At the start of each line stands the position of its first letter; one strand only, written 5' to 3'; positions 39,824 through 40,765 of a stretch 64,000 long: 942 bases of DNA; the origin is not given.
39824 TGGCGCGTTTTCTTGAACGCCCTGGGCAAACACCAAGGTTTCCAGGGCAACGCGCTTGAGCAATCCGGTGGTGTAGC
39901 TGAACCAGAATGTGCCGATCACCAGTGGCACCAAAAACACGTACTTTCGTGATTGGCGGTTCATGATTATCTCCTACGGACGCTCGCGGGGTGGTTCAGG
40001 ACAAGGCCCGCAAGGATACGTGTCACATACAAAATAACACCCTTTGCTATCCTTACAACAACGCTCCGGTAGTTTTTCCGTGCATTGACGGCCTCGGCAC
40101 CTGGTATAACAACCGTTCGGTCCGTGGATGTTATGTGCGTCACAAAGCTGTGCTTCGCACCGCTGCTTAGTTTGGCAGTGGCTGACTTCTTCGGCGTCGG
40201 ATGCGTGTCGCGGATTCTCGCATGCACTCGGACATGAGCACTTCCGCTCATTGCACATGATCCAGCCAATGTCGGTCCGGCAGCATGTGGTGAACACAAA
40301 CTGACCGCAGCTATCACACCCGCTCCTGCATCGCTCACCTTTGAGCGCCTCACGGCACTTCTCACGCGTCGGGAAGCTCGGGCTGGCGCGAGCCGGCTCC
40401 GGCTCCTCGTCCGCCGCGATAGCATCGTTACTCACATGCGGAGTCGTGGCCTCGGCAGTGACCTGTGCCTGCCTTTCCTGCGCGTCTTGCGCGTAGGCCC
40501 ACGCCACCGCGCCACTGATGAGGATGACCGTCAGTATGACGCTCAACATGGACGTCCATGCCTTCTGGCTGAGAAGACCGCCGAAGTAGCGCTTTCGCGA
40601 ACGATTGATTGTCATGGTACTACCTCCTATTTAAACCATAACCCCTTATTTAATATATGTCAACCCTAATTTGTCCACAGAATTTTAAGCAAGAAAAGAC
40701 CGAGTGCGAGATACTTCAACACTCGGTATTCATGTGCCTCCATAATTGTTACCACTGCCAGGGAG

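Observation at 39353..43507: Four-gene operon of a Trp/Cys-rich secreted protein, a beta-barrel-like protein and two ~30-Cys secreted proteins in a GC-shifted region: candidate novel envelope or secretion module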

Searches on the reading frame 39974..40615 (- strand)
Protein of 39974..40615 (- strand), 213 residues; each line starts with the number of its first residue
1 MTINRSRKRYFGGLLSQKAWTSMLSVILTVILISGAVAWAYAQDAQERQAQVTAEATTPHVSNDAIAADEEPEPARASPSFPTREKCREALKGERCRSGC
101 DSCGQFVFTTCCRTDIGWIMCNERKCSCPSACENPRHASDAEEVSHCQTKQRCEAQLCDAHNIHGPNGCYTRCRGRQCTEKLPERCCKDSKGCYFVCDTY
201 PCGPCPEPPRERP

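Call 3: search_protein_families(library=pfam, proteins=[window:39974-40615:-], max_evalue=1)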
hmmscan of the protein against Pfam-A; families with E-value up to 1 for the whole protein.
window:39974-40615:- (213 aa): 0 families

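Call 4: search_protein_families(library=ncbifam, proteins=[window:39974-40615:-], max_evalue=1)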
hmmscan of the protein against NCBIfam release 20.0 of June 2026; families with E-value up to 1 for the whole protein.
window:39974-40615:- (213 aa): 1 family
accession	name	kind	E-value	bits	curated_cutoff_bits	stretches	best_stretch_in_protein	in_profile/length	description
NF050032.1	Rv1733c_fam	subfamily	0.03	14.2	80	1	19-78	17-75/180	Rv1733c family protein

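Call 22: search_protein_families(library=phrogs, proteins=[window:39974-40615:-], max_evalue=0.1)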
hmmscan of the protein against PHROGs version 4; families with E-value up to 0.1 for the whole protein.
window:39974-40615:- (213 aa): 0 families

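Call 23: search_protein_families(library=padloc, proteins=[window:39974-40615:-], max_evalue=0.1)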
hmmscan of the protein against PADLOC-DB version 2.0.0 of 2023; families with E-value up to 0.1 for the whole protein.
window:39974-40615:- (213 aa): 0 families

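Call 25: search_protein_representatives(protein=window:39974-40615:-)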
Query: 213 residues. Proteins with E-value up to 0.001 (for the whole library): 4; up to 1e-10: 1; up to 1e-30: 1. The best 4 are listed.
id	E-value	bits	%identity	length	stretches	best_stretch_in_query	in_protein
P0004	3.3e-145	498.0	100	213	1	1-213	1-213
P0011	1.8e-07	47.6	38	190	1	72-201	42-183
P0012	2.6e-06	43.7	42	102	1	60-133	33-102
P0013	2.6e-04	37.2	33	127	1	26-132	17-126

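Call 29: find_related_loci(query=A1, collection=genome_contigs, flank=8000)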
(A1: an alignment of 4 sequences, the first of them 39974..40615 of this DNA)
Query A1 (213 aa) in genome_contigs; peptide patterns used: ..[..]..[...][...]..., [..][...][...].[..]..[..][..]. (x = any residue, [..] = any of these).
236 stretches matched a pattern, but none encodes a relative of the query by tblastn (E <= 1e-3).

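Call 31: find_related_loci(query=A1, collection=metagenome_contigs, flank=8000)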
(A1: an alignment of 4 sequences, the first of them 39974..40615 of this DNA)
Query A1 (213 aa) in metagenome_contigs; peptide patterns used: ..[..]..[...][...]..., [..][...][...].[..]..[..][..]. (x = any residue, [..] = any of these).
252 stretches matched a pattern; 2 encode a relative of the query (tblastn E <= 1e-3); 2 distinct loci.
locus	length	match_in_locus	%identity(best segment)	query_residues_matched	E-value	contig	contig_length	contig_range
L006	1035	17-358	31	23-133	3e-9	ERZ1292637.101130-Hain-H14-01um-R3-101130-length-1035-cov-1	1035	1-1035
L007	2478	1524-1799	32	42-133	4e-9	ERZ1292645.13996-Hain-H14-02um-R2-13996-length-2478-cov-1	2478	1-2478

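Call 39: search_solved_structures(query=A1, max_evalue=1)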
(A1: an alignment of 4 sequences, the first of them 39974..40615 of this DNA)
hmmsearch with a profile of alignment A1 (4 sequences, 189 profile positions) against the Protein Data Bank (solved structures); distinct sequences matched with E-value up to 1: 1.
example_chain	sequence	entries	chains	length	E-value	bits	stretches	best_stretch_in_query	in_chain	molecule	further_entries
1jy2_N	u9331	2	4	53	0.3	14.5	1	97-119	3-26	FIBRINOGEN ALPHA CHAIN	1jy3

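Call 58: predict_structure(alignment_id=A1)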
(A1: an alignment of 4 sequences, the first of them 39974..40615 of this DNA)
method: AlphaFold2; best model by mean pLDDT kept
length: 213 residues; sequences in the alignment: 4
mean_pLDDT: 51.4   pTM: 0.26
mean pLDDT of the five models: 51.4, 48.9, 45.9, 45.3, 44.5
residues with pLDDT >= 90: 0; 70-90: 46; 50-70: 45; < 50: 122
segments of 3 or more residues with pLDDT < 50: 1-4, 7-13, 48-78, 131-193, 199-213
pLDDT, mean of each block of 10 residues (from residue 1): 45 53 72 72 54 43 29 40 81 71 70 82 68 37 25 28 43 43 42 47 37 35
secondary structure, 60 per line:
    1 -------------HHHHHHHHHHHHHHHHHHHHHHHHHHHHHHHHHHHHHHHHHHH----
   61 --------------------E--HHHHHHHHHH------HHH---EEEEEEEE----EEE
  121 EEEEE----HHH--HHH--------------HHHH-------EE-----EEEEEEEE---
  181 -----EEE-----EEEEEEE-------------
elements in order: H14-56 H84-93 E106-113 E118-125 H152-155 E170-177 E186-188 E194-200

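Call 61: fold_search(model_id=the predicted structure, library=pdb)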
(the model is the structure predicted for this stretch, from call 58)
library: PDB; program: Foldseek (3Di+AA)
matches with E <= 10: 11; with E <= 0.001: 0
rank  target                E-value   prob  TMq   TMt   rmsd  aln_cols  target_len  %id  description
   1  8jsv_C                5.8e+00  0.05  0.10  0.11   9.9        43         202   16  Dihydrofolate reductase-like enzyme from Leptospira interrogans (selenomethionine derivative) (released 2024-06-26)
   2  6rv5_A                5.8e+00  0.03  0.07  0.04  12.2        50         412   16  X-ray structure of the levansucrase from Erwinia tasmaniensis in complex with levanbiose (released 2020-04-01)
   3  8jsv_A                6.1e+00  0.06  0.09  0.10   2.5        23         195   22  Dihydrofolate reductase-like enzyme from Leptospira interrogans (selenomethionine derivative) (released 2024-06-26)
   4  8jsv_I                6.1e+00  0.05  0.10  0.11   9.4        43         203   16  Dihydrofolate reductase-like enzyme from Leptospira interrogans (selenomethionine derivative) (released 2024-06-26)
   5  6frw                  7.9e+00  0.02  0.07  0.04  12.2        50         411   16  X-ray structure of the levansucrase from Erwinia tasmaniensis (released 2019-02-06)
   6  4h09_E                8.4e+00  0.04  0.07  0.04   2.7        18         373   28  Crystal structure of a leucine-rich repeat protein (EUBVEN_01088) from Eubacterium ventriosum ATCC 27560 at 2.50 A res (released 2012-10-10)
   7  8ygx                  8.4e+00  0.04  0.11  0.09   5.6        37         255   14  Structure of the PYK2 from Biortus. (released 2024-03-13)
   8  2a73_B                8.4e+00  0.01  0.11  0.04  16.5       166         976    7  Human Complement Component C3 (released 2005-09-27)
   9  1m4j_A                9.4e+00  0.06  0.13  0.19   5.9        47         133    8  CRYSTAL STRUCTURE OF THE N-TERMINAL ADF-H DOMAIN OF MOUSE TWINFILIN ISOFORM-1 (released 2002-11-13)
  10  9d7p_J                9.4e+00  0.04  0.10  0.12   6.6        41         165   12  Cryo-EM structure of BG505 DS-SOSIP.664 with 2 CH103 Fabs bound (released 2025-06-04)
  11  8qj5_B                9.4e+00  0.02  0.07  0.04  12.2        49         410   14  Crystal structure of the Levansucrase beta from Pseudomonas syringae pv. actinidiae (released 2024-09-25)

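Call 64: search_protein_families(library=pfam, proteins=[P0011, L007:224-1348:+, L007:1911-2393:+], max_evalue=0.1)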
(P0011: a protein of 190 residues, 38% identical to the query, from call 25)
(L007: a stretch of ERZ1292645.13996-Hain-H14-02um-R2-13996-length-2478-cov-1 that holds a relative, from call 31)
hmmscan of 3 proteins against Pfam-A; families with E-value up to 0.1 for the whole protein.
P0011 (190 aa): 0 families

L007:224-1348:+ (374 aa): 1 family
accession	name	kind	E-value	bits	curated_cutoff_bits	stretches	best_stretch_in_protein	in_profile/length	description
PF00188.32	CAP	-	8.3e-16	59.3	21.1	1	71-187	3-116/117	Cysteine-rich secretory protein family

L007:1911-2393:+ (160 aa): 0 families

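Call 65: find_encoding_contigs(protein=P0011, flank=10000, max_places=6)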
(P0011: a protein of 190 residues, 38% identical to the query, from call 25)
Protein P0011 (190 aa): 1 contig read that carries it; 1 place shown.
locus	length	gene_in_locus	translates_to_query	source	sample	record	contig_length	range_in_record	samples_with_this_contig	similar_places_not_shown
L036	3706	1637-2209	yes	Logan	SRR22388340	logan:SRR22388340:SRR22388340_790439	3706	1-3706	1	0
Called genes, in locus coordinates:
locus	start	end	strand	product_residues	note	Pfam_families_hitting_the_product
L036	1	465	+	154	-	?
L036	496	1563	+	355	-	-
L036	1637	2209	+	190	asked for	-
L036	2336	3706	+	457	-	?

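Call 66: find_encoding_contigs(protein=P0012, flank=10000, max_places=6)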
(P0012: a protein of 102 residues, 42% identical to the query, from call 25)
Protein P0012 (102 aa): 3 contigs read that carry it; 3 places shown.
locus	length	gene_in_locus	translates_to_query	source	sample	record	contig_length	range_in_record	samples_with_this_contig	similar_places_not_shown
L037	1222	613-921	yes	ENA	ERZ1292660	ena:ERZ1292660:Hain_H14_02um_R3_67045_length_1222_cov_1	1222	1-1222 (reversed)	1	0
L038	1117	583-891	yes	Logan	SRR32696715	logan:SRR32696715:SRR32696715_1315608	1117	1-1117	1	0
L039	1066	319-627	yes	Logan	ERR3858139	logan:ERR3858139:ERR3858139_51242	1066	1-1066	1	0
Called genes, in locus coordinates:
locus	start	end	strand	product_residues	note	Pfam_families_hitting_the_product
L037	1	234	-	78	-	?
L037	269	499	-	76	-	-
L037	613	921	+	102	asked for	-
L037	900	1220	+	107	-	?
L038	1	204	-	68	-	?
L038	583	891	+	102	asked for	-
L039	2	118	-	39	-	?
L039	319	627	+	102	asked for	-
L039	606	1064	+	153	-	?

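Call 73: find_related_loci(query=A1, collection=viral_contigs, flank=8000)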
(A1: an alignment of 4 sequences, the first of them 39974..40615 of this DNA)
Query A1 (213 aa) in viral_contigs; peptide patterns used: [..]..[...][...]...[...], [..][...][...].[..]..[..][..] (x = any residue, [..] = any of these).
104 stretches matched a pattern, but none encodes a relative of the query by tblastn (E <= 1e-3).

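Call 78: list_cluster_members(proteins=[L036:496-1563:+, P0011, P0012, P0013, L036:472-1563:+])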
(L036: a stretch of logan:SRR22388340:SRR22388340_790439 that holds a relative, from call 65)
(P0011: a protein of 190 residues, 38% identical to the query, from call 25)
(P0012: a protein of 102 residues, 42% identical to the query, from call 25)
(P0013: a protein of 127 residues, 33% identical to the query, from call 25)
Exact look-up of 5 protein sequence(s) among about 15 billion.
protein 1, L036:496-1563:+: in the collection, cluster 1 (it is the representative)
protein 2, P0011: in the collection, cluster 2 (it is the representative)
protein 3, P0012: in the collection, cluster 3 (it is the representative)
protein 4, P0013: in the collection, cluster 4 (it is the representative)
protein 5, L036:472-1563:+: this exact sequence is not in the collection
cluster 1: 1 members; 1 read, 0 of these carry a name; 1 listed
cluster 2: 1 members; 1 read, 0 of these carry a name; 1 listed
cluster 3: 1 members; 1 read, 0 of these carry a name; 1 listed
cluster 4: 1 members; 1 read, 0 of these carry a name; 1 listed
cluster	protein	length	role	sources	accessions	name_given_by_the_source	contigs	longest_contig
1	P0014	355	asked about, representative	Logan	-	-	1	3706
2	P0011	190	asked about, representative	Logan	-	-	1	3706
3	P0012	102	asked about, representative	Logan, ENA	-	-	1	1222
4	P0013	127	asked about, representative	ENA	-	-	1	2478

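Call 81: search_protein_families(library=pfam, proteins=[P0014, L036:2336-3706:+, L036:1-462:+], max_evalue=0.1)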
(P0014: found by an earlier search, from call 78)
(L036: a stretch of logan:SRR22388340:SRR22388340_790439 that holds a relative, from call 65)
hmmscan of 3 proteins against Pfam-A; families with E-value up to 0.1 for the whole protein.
P0014 (355 aa): 0 families

L036:2336-3706:+ (457 aa): 6 families
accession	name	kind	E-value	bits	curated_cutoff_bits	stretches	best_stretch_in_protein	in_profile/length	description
PF13620.12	CarboxypepD_reg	-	3.7e-25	88.5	32.3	3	148-223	2-81/82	Carboxypeptidase regulatory-like domain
PF13715.12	CarbopepD_reg_2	-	2.3e-11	44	32.2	2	158-232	11-83/88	CarboxypepD_reg-like domain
PF17802.7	SpaA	-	3e-05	24.5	23.1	0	267-305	34-76/91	Prealbumin-like fold domain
PF17210.9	SdrD_B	-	0.00071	20.2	29.7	0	244-293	22-66/112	SdrD B-like domain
PF08308.17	PEGA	-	0.0018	18.5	20.8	0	187-224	29-66/71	PEGA domain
PF10670.15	DUF4198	-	0.078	13.5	34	0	63-114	148-206/209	Domain of unknown function (DUF4198)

L036:1-462:+ (154 aa): 0 families
